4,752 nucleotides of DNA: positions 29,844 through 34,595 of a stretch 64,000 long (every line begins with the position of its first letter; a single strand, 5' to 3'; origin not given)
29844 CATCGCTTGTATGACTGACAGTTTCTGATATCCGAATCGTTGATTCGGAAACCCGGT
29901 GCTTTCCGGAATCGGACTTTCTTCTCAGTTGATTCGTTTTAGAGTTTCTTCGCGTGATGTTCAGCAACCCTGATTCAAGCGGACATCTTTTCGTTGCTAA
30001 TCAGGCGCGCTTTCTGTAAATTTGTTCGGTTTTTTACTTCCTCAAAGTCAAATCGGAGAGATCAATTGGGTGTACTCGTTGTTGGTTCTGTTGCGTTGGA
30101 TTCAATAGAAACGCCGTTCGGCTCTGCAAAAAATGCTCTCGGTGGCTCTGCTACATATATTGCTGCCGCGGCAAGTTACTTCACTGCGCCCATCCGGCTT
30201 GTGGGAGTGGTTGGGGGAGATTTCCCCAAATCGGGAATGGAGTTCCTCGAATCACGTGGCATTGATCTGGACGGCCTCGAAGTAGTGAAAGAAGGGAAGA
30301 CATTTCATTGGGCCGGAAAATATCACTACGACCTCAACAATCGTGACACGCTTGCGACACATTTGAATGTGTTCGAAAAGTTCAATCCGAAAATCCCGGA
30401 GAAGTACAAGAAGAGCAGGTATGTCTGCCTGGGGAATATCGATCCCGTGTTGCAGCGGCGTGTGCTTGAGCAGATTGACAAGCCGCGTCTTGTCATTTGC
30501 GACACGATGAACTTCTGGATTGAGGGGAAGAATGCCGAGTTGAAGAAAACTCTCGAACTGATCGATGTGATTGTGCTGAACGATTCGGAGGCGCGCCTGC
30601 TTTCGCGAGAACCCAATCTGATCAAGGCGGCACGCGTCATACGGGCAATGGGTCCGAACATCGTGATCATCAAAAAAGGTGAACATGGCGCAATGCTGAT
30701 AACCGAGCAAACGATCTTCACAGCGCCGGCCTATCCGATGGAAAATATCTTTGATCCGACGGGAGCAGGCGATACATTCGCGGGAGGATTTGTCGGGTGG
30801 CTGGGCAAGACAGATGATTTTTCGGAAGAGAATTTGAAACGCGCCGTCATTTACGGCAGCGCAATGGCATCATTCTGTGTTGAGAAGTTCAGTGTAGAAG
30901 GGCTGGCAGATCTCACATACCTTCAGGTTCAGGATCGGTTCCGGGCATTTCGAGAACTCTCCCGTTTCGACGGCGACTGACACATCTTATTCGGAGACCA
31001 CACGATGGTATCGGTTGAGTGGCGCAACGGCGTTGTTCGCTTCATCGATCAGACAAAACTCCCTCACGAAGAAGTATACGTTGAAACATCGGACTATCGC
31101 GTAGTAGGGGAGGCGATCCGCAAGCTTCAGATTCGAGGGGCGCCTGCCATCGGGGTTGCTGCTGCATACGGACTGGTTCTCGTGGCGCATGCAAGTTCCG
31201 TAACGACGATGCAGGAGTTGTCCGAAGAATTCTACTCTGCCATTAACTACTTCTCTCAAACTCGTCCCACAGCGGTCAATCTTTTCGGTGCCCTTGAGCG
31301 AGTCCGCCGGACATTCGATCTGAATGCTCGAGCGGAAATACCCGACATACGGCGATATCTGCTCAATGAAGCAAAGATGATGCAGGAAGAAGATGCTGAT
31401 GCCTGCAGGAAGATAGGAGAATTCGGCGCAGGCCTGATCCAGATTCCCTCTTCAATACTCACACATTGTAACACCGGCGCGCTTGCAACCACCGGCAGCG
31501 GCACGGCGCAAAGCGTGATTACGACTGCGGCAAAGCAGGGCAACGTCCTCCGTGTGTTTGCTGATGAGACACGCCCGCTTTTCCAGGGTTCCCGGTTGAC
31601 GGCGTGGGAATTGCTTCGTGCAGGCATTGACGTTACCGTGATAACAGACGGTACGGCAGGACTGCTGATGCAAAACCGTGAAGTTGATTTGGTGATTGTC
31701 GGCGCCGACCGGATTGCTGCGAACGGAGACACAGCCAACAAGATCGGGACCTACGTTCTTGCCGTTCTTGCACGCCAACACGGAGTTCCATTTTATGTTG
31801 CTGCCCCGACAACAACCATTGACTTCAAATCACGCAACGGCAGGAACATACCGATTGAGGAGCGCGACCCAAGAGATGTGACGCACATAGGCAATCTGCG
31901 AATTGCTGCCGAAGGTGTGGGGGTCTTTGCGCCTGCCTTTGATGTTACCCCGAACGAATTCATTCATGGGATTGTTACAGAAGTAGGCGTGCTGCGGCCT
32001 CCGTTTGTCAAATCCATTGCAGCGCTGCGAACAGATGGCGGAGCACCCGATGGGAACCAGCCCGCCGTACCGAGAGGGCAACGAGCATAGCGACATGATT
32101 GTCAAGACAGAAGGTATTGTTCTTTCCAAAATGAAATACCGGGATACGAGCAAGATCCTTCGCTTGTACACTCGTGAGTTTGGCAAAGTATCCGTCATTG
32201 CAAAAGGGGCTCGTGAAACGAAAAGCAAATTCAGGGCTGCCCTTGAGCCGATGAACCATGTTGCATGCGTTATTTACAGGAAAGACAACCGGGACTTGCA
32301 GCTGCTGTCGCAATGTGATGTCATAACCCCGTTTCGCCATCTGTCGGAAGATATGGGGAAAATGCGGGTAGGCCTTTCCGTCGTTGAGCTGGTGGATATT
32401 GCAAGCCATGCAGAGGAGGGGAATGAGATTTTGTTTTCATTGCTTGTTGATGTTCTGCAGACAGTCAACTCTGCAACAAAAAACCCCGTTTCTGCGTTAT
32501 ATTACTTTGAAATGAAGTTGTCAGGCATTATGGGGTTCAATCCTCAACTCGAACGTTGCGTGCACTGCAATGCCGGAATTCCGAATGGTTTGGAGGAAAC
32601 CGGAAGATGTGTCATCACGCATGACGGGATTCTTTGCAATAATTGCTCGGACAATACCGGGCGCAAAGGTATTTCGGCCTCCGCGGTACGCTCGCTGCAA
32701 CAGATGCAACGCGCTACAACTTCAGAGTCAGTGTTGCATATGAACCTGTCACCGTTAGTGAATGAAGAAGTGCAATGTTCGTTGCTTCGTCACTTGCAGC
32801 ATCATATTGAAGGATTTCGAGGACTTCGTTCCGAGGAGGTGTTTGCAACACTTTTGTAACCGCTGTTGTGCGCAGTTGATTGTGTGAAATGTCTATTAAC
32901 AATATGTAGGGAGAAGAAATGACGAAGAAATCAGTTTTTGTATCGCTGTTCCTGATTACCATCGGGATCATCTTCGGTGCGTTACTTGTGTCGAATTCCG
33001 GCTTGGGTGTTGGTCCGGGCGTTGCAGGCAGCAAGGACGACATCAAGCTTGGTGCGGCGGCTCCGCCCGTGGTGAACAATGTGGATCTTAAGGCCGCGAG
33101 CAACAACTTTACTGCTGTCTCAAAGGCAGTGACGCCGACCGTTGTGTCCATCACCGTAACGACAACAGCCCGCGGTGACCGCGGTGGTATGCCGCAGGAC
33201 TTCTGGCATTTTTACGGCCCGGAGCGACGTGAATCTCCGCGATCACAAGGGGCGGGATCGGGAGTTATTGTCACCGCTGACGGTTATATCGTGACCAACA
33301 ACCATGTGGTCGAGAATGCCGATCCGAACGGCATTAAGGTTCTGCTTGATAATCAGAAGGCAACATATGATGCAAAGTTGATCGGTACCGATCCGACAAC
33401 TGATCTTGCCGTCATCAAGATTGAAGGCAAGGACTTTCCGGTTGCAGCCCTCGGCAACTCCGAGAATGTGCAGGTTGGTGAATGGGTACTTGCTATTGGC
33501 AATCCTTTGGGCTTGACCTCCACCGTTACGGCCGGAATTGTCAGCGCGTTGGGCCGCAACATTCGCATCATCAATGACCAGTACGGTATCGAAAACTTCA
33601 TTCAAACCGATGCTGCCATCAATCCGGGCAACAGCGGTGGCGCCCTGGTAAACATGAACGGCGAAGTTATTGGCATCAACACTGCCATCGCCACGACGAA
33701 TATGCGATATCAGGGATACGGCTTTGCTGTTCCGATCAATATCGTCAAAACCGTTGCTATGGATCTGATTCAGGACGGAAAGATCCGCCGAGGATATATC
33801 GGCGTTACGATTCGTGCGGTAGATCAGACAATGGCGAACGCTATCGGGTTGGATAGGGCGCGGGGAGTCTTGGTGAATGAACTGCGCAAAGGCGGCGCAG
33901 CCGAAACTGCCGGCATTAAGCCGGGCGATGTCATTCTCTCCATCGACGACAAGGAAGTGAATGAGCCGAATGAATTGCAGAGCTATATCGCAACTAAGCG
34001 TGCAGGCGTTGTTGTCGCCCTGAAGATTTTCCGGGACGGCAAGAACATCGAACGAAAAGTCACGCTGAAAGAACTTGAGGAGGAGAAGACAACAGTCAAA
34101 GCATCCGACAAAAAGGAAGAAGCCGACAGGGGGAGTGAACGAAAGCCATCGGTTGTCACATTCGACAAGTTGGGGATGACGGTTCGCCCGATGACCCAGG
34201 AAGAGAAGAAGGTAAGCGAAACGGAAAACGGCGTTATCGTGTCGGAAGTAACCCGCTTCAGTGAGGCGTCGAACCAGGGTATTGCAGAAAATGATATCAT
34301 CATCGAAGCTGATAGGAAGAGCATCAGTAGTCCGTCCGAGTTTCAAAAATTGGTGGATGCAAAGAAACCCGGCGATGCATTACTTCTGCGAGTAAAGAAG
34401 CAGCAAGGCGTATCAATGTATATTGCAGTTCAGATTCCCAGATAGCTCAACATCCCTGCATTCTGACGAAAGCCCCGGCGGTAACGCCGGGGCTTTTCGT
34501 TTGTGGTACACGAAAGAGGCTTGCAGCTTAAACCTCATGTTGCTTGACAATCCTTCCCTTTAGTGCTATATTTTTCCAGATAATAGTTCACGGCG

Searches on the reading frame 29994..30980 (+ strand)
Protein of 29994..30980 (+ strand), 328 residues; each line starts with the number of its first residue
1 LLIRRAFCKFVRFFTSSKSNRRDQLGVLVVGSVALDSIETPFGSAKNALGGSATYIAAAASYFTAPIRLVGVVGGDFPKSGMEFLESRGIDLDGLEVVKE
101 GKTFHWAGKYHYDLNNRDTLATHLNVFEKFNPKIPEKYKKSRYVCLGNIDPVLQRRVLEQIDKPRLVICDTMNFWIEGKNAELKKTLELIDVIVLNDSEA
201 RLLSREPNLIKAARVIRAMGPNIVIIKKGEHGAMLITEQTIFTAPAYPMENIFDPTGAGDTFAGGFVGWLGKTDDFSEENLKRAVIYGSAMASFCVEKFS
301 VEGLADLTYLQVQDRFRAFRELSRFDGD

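Call 44: search_protein_families(library=pfam, proteins=[window:29994-30980:+], max_evalue=0.000001)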
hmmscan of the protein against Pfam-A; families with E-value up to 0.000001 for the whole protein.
window:29994-30980:+ (328 aa): 1 family
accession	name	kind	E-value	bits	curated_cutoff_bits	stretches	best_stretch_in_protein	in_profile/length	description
PF00294.29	PfkB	-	6.5e-30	104.9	25.8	1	44-301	30-295/302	pfkB family carbohydrate kinase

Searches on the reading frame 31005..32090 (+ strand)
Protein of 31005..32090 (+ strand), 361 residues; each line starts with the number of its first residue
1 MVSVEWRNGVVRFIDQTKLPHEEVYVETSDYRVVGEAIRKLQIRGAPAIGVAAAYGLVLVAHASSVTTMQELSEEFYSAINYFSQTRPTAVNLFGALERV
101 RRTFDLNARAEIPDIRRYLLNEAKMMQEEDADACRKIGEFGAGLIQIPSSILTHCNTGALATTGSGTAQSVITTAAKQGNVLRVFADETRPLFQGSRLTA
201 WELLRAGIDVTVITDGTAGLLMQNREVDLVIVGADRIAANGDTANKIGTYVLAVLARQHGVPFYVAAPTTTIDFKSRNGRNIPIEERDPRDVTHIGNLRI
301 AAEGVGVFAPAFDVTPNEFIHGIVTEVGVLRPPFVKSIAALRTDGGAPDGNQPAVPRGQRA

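Call 44: search_protein_families(library=pfam, proteins=[window:31005-32090:+], max_evalue=0.000001)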
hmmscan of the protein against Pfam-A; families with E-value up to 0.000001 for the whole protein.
window:31005-32090:+ (361 aa): 1 family
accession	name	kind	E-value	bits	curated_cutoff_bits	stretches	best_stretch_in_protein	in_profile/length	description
PF01008.23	IF-2B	-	2.6e-89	299.6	22.4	1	42-332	1-280/280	Initiation factor 2 subunit family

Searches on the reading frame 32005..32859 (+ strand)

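Call 44: search_protein_families(library=pfam, proteins=[window:32005-32859:+], max_evalue=0.000001)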
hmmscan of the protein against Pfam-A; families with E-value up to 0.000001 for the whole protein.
window:32005-32859:+ (284 aa): 2 families
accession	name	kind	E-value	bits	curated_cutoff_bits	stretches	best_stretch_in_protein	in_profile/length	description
PF11967.14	RecO_N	-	3.8e-26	91.4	27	1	31-110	1-80/80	Recombination protein O N terminal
PF02565.21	RecO_C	-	7.3e-18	65.2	22.1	1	115-270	2-151/157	Recombination protein O C terminal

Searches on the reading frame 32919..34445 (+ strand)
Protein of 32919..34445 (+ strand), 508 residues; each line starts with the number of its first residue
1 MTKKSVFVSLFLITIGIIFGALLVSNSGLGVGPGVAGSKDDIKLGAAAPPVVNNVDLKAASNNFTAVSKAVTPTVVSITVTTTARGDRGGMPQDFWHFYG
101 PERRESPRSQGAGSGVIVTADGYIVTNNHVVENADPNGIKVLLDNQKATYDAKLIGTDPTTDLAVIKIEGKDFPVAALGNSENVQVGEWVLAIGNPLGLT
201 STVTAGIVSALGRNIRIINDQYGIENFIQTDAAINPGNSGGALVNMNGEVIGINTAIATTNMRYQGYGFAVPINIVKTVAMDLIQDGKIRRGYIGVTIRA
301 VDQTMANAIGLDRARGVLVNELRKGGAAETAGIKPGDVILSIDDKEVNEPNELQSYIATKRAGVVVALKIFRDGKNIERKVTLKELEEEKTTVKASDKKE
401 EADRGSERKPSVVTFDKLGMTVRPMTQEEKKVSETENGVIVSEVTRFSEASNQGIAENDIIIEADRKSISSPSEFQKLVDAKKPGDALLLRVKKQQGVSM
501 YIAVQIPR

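Call 44: search_protein_families(library=pfam, proteins=[window:32919-34445:+], max_evalue=0.000001)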
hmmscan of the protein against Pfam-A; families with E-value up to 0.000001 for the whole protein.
window:32919-34445:+ (508 aa): 5 families
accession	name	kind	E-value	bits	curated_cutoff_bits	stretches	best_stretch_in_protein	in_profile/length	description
PF13365.12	Trypsin_2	-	4.8e-36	125.1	27.6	1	113-253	1-144/144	Trypsin-like peptidase domain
PF13180.12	PDZ_2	-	1.1e-26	93.3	27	2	292-383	1-80/80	PDZ domain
PF00089.32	Trypsin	-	1.4e-20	74.5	20.6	1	113-277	27-217/220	Trypsin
PF00595.29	PDZ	-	2.7e-20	73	23.2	1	287-370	5-80/81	PDZ domain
PF17820.7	PDZ_6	-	7.6e-17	61.2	27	1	319-369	2-51/54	PDZ domain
